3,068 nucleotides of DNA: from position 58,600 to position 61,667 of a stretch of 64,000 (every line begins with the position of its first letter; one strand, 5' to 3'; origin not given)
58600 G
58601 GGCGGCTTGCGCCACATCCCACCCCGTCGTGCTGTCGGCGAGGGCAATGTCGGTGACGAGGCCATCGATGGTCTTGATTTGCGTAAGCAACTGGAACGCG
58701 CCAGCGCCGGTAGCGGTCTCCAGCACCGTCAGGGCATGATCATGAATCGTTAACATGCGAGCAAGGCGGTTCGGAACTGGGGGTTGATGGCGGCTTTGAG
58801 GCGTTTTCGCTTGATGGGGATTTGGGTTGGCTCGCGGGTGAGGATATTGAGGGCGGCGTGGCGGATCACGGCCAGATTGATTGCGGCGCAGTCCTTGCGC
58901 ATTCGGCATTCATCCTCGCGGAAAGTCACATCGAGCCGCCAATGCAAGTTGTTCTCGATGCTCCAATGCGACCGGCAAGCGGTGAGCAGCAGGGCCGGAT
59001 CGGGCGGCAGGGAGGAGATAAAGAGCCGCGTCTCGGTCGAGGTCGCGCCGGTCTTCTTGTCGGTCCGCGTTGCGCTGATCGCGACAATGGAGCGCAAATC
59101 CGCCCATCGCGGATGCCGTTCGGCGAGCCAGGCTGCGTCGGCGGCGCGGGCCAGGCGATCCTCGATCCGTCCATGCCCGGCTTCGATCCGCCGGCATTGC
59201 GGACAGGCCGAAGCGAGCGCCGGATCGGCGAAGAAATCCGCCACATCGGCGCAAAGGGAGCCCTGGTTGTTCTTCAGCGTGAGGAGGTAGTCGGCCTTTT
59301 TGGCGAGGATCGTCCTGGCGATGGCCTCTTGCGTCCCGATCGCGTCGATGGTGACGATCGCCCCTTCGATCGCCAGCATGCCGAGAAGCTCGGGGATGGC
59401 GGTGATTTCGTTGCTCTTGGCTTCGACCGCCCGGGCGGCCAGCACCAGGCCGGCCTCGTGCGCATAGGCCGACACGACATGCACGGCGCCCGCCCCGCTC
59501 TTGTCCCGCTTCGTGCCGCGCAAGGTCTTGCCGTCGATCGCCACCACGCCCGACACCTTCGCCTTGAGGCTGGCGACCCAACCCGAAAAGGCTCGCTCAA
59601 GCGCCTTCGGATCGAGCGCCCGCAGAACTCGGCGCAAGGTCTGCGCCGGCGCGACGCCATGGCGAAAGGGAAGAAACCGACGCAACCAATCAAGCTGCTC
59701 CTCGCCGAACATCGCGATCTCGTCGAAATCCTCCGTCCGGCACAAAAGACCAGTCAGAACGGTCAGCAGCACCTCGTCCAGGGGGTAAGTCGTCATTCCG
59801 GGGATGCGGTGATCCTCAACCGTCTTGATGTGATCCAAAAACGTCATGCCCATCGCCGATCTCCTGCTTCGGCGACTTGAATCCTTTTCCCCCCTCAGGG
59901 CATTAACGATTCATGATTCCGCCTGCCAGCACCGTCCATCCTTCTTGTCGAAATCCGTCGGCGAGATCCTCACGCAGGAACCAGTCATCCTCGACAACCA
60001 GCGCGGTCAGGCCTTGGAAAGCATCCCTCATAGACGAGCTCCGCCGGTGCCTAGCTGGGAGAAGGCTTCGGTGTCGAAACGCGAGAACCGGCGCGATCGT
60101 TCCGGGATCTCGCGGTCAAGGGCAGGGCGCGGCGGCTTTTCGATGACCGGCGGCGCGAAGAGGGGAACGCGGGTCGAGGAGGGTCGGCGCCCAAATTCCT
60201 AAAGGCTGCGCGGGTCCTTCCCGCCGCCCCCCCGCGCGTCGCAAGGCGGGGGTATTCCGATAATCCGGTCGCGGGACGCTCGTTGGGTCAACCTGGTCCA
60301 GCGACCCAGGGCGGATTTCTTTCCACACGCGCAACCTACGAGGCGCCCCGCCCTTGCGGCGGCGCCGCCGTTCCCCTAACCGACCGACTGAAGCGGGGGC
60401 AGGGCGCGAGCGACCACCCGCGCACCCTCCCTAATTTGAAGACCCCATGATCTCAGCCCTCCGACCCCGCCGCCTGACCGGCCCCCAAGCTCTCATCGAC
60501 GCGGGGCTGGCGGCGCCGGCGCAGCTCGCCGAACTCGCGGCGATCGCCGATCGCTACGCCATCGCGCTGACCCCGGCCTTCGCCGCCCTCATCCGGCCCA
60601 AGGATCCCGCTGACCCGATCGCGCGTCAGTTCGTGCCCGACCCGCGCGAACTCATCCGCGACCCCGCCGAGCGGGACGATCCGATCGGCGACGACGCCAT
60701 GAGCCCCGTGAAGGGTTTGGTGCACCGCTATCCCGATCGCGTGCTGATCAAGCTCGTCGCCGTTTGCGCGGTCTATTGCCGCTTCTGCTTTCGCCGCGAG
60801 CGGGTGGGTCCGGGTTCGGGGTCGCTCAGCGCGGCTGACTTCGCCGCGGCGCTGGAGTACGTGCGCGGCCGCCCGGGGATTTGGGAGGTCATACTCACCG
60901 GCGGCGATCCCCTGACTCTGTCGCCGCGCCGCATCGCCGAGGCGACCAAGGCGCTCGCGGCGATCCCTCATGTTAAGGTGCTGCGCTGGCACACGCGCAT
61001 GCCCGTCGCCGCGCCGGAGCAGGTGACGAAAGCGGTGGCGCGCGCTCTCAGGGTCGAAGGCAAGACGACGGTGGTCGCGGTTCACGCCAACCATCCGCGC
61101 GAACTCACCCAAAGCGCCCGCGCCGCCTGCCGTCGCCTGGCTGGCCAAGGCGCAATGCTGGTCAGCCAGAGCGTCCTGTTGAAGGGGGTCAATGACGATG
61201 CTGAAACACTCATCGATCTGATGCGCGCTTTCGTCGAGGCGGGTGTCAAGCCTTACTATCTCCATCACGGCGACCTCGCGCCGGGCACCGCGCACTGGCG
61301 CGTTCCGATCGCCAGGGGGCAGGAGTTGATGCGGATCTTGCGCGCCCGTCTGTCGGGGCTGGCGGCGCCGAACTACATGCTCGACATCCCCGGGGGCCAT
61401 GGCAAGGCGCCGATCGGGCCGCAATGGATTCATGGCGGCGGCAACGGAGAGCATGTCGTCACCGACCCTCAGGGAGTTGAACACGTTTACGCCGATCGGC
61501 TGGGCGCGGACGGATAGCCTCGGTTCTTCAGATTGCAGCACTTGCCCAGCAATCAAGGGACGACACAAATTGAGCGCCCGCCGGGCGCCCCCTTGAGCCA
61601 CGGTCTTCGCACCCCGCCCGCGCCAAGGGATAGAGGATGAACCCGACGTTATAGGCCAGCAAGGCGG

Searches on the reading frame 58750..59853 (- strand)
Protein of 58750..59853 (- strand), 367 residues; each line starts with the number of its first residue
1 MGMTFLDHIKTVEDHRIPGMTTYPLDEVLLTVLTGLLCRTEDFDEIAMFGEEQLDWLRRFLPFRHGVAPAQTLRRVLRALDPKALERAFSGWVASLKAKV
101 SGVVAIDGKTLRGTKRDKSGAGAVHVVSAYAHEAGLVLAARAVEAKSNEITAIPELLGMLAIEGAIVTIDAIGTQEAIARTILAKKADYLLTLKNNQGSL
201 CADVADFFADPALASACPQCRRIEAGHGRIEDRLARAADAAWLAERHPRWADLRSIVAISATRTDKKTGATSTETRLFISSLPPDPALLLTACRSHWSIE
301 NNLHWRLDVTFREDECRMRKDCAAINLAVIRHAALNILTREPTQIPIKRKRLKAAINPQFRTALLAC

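Call 73: search_protein_families(library=pfam, proteins=[window:58750-59853:-], max_evalue=0.01)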
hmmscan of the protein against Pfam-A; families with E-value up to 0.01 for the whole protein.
window:58750-59853:- (367 aa): 2 families
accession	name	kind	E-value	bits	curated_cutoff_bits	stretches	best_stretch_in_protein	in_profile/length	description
PF13808.11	DDE_Tnp_1_assoc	-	6.7e-24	84.2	32.3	1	6-93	1-88/88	DDE_Tnp_1-associated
PF01609.27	DDE_Tnp_1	-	1.6e-17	64.3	23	1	102-337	5-200/200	Transposase DDE domain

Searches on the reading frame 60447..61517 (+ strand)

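Call 73: search_protein_families(library=pfam, proteins=[window:60447-61517:+], max_evalue=0.01)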
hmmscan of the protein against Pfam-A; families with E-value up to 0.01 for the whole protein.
window:60447-61517:+ (356 aa): 2 families
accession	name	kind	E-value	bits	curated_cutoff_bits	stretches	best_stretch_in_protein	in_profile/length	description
PF04055.27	Radical_SAM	-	2e-09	38.3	29.5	1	104-258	4-165/166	Radical SAM superfamily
PF12544.13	LAM_C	-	0.00015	22.3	26.7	1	297-349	3-55/127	Lysine-2,3-aminomutase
